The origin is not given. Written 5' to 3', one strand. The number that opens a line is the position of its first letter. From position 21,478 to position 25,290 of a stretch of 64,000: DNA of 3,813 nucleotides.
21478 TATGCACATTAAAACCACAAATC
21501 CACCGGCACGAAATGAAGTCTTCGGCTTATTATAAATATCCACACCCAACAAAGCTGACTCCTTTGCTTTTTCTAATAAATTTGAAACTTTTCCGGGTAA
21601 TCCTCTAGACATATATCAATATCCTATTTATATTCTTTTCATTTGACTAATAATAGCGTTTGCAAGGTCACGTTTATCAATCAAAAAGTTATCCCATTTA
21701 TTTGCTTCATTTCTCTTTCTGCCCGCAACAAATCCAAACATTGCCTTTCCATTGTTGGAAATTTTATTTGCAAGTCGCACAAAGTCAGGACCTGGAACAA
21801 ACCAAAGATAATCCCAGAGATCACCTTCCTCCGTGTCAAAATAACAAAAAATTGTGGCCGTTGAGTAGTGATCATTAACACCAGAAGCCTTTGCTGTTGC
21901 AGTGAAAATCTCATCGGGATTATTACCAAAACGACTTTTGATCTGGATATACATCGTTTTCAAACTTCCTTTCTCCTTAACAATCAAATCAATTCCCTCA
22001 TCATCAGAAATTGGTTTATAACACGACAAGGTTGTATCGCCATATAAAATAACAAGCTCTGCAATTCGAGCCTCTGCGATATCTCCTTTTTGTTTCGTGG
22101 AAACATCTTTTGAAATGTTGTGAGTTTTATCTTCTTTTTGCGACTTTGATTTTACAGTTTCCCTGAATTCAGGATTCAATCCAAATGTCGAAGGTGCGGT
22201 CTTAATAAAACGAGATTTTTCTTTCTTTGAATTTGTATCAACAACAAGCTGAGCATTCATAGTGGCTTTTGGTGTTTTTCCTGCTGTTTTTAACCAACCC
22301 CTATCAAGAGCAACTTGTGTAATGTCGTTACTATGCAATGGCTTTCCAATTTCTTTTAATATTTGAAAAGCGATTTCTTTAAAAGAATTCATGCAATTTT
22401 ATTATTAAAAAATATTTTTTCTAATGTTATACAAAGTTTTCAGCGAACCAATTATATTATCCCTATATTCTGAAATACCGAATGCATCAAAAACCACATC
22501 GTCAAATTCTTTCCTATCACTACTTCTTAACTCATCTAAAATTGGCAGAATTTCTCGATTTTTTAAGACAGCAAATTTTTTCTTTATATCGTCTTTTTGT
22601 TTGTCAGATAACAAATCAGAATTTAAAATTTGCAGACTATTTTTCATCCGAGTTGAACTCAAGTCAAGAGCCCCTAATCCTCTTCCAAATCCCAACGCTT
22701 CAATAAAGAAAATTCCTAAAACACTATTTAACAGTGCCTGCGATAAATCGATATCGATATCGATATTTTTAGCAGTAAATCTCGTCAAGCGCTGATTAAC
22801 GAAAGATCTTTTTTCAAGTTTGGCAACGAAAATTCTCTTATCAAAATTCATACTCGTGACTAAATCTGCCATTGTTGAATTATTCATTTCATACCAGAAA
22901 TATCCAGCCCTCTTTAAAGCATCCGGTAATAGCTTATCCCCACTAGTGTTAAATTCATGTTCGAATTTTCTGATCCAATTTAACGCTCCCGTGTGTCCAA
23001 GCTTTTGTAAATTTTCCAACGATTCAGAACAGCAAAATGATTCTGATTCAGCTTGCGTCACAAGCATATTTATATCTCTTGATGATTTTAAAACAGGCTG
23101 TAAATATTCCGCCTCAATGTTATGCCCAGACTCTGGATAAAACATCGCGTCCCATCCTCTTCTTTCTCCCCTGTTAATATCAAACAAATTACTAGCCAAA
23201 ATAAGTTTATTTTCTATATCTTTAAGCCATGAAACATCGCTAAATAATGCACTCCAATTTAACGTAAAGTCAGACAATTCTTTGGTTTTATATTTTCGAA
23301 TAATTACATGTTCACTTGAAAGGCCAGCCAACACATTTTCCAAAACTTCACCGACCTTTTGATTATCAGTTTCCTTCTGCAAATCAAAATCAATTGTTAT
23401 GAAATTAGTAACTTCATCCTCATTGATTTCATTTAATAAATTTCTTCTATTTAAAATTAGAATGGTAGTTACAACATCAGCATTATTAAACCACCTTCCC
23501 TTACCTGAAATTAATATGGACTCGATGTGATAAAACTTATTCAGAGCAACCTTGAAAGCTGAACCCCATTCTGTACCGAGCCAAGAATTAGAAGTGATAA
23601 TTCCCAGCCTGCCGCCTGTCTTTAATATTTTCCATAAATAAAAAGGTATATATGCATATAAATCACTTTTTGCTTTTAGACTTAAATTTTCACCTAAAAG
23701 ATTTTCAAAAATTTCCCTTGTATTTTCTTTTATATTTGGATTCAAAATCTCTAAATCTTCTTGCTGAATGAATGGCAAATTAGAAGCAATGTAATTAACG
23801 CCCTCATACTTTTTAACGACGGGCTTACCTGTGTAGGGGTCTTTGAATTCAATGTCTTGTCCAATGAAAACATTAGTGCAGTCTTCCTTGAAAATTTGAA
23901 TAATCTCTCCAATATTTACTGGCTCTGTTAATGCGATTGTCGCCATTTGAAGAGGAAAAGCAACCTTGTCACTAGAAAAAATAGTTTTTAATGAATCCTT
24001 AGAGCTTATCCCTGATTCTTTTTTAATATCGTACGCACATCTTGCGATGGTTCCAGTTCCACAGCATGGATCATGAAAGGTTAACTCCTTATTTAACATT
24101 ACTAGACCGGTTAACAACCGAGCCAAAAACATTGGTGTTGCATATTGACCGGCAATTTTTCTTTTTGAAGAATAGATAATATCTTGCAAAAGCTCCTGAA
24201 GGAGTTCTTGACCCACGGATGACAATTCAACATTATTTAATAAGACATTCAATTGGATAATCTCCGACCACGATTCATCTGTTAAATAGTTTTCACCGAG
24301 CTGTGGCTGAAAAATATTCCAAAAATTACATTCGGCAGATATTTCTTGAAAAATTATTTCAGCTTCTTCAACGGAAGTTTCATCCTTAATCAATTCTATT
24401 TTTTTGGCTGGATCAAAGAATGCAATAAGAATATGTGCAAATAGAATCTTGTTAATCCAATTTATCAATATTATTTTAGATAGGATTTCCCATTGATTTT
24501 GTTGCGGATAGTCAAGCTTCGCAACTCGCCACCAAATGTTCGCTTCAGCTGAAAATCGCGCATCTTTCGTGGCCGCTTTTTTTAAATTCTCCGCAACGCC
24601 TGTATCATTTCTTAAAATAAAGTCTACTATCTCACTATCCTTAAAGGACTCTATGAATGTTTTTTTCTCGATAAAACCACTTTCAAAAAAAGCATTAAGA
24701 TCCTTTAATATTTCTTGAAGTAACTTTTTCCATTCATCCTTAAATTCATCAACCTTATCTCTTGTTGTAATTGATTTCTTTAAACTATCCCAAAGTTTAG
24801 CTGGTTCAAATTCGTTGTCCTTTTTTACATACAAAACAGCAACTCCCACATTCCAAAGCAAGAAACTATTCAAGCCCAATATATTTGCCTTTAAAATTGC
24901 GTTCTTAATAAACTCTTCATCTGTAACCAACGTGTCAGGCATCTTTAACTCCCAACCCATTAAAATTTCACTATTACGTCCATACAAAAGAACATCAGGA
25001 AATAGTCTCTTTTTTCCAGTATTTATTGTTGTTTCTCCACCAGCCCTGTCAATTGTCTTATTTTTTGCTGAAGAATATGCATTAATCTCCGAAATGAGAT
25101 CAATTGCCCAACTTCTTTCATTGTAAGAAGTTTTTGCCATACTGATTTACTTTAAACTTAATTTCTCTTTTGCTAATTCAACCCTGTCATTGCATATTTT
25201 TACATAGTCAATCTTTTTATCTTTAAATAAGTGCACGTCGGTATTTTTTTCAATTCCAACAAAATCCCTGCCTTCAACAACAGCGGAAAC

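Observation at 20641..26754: Tightly packed four-gene defence operon: RadC-MTase fusion, MmeI-like Type IIG enzyme, HARE-HTH nuclease, DUF3644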

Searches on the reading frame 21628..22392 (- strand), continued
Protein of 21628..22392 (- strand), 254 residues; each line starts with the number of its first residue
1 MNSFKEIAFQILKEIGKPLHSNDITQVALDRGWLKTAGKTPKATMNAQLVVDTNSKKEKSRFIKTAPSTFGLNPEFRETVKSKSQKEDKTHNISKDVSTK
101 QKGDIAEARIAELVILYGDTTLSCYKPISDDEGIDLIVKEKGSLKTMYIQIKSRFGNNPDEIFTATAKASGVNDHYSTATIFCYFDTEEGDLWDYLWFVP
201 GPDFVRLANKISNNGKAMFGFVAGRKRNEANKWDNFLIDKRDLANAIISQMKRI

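Call 96: search_protein_families(library=padloc, proteins=[L075:7472-8989:+], max_evalue=0.00001)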
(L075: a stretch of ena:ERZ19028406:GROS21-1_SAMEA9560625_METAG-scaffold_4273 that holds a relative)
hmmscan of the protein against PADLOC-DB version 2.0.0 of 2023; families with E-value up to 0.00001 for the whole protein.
L075:7472-8989:+ (505 aa): 3 families
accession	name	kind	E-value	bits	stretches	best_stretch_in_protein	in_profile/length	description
PDLC03507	REase_II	-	1.4e-128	427.9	1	5-501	4-534/542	Type II restriction enzyme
PDLC03393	REase_II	-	3.6e-33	112.7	2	14-312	8-328/624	Type II nicking endonuclease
PDLC03394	REase_II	-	4.7e-08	29.9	0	386-463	431-514/684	Type II nicking endonuclease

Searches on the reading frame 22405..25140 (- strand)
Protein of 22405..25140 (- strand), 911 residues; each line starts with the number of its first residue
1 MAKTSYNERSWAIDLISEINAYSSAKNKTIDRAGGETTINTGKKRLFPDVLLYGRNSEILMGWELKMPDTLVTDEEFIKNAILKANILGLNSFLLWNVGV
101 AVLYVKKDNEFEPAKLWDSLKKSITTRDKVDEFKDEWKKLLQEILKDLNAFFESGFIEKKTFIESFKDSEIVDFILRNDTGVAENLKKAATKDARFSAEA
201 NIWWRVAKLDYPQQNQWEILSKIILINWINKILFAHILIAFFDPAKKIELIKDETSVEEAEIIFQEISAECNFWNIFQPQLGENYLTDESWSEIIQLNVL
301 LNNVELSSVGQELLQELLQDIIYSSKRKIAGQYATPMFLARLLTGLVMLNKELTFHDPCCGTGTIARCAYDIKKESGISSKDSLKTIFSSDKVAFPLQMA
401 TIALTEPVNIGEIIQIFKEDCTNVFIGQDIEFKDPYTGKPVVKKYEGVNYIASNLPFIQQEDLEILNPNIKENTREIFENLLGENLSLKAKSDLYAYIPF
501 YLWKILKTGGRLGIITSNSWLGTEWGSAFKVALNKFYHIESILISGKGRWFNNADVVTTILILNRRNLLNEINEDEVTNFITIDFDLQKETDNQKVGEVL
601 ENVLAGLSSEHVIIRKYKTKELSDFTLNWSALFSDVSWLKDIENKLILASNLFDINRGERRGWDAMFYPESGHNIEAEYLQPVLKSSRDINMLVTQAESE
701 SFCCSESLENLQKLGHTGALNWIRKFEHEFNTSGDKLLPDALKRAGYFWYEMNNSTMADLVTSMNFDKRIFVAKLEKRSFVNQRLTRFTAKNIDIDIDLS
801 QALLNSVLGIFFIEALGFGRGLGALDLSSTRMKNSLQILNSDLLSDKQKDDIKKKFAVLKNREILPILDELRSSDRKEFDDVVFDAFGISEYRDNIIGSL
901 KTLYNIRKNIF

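Call 6: search_protein_families(library=pfam, proteins=[window:22405-25140:-], max_evalue=0.01)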
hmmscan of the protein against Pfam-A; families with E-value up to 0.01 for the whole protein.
window:22405-25140:- (911 aa): 2 families
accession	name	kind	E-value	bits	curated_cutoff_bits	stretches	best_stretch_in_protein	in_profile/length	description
PF02384.22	N6_Mtase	-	9e-10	38.8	20.4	1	325-576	20-240/311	N-6 DNA Methylase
PF07669.17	Eco57I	-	0.00022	21.8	25.3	1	443-544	70-164/171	Eco57I restriction-modification methylase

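Call 7: search_protein_families(library=padloc, proteins=[window:22405-25140:-], max_evalue=0.01)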
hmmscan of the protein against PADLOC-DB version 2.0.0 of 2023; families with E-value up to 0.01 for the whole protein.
window:22405-25140:- (911 aa): 9 families
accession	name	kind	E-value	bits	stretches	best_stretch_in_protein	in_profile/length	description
PDLC03606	REase_MTase_IIG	-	0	1052.2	1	3-910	6-931/935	Type IIG restriction enzyme-methyltransferase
PDLC03366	MTase_II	-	3.9e-17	60.2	1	448-851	108-496/568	Type II methyltransferase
PDLC04134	mad2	-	5.3e-12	43.3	1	302-566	242-446/492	mads_2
PDLC03267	MTase_II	-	1.1e-10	39.1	1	325-595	8-248/539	Type II methyltransferase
PDLC03226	MTase_II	-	1.9e-10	38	1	479-673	149-352/579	Type II methyltransferase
PDLC03021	MTase_I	-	0.00018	18.4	1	315-401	151-242/491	Type I methyltransferase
PDLC03313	MTase_II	-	0.00056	16.6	1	448-553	145-240/563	Type II methyltransferase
PDLC02643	DrmMI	-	0.001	14.9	1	442-592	863-1008/1347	DrmMI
PDLC03036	MTase_I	-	0.0036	13.8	1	324-380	208-265/635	Type I methyltransferase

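Call 8: search_protein_families(library=ncbifam, proteins=[window:22405-25140:-], max_evalue=0.01)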
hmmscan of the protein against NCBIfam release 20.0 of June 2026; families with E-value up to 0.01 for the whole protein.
window:22405-25140:- (911 aa): 1 family
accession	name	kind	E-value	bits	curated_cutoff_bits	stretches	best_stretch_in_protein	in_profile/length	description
NF047738.1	antiphage_MADS2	equivalog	0.0072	14.6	720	0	318-367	298-347/654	methylation-associated defense system DNA methyltransferase MAD2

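Call 11: search_solved_structures(query=window:22405-25140:-, max_evalue=0.01)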
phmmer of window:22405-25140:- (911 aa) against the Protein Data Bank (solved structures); distinct sequences matched with E-value up to 0.01: 1.
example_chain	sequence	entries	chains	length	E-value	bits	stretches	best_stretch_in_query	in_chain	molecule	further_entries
7qw5_A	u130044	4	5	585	5.1e-06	28.2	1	445-583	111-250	Modification methylase BseCI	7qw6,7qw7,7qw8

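Call 55: search_solved_structures(query=A3, max_evalue=1)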
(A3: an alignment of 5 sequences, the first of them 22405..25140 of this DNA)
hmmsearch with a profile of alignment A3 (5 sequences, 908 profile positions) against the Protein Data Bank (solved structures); distinct sequences matched with E-value up to 1: 5.
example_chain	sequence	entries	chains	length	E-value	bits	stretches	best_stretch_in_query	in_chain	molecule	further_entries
7qw5_A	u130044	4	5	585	5.3e-11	44.7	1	325-594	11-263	Modification methylase BseCI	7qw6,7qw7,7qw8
2okc_A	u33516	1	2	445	0.0018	19.8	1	324-398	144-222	Type I restriction enzyme StySJI M protein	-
5ybb_A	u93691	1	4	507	0.0045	18.4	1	313-399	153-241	Type I restriction-modification system methyltransferase subunit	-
7vru_A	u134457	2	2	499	0.042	15.2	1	318-366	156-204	Site-specific DNA-methyltransferase (adenine-specific)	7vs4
3ufb_A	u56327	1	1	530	0.28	12.5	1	330-402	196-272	Type I restriction-modification system methyltransferase subunit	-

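Call 81: search_dna_similar(query=window:22405-25140:-, collection=plasmids, mode=protein, max_rows=15, max_evalue=1e-30)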
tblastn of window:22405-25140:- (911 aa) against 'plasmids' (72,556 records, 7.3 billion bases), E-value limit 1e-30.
Records with a match: 6; places in all: 6; records where one place covers at least 80% of the query: 1.
Best place of each record, by identity: <60% 6.
By first word of the organism name: Pediococcus 2; Rhizorhabdus 1; Lactobacillus 1; Weissella 1; Levilactobacillus 1.
By predicted mobility (MOB-suite, as given by PLSDB): conjugative 4; mobilizable 2.
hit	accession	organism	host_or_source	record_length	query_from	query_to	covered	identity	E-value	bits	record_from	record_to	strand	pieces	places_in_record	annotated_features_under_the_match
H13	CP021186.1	Rhizorhabdus wittichii DC-6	activated sludge of a wastewater ...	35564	1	910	100%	39.5%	3e-176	574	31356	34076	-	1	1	hypothetical protein | site-specific DNA-methyltransferase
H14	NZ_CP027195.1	Lactobacillus sp. CBA3606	-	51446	321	910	65%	29.0%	2e-50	202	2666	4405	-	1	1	N-6 DNA methylase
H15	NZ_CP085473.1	Pediococcus pentosaceus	kimchi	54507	321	910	65%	28.4%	6e-51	203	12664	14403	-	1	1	N-6 DNA methylase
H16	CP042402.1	Weissella hellenica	cell culture,kimchi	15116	320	889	63%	29.2%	7e-51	202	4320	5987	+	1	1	N-6 DNA methylase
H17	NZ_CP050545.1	Levilactobacillus brevis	Single cell,Makgeolli (Korean ...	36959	321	910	65%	28.2%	2e-50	201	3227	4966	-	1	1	N-6 DNA methylase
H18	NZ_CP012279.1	Pediococcus damnosus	brewery environment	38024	321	910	65%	28.1%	2e-50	201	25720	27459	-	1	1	N-6 DNA methylase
